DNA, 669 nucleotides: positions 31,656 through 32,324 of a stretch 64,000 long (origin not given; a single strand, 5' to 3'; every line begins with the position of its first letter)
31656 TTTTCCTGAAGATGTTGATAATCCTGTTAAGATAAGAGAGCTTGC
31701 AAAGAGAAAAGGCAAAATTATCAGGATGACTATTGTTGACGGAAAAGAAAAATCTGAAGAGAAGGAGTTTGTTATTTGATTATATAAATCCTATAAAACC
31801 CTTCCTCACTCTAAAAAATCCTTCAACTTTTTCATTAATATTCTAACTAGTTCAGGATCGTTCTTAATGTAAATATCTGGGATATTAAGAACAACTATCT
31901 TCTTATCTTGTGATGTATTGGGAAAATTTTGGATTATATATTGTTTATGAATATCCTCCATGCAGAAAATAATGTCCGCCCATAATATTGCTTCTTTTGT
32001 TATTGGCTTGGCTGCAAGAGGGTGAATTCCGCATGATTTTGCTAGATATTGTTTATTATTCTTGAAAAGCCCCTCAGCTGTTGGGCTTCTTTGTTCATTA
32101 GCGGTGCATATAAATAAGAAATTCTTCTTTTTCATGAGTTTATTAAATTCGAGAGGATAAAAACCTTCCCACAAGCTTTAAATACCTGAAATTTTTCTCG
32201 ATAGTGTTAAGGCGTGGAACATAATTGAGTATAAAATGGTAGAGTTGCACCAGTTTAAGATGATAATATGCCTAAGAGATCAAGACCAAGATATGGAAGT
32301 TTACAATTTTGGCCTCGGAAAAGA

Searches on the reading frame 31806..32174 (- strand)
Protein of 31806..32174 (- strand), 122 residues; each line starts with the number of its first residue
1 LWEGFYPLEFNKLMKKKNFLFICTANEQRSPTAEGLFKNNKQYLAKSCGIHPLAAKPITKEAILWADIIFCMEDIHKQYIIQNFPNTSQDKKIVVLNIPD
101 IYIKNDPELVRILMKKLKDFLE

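Call 3: search_protein_families(library=pfam, proteins=[window:31806-32174:-], max_evalue=0.01)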
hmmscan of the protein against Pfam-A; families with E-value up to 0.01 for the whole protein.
window:31806-32174:- (122 aa): 1 family
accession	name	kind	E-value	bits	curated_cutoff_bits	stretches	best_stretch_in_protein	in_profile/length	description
PF01451.26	LMWPc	-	1.5e-08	35.4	23.2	1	19-42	1-24/144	Low molecular weight phosphotyrosine protein phosphatase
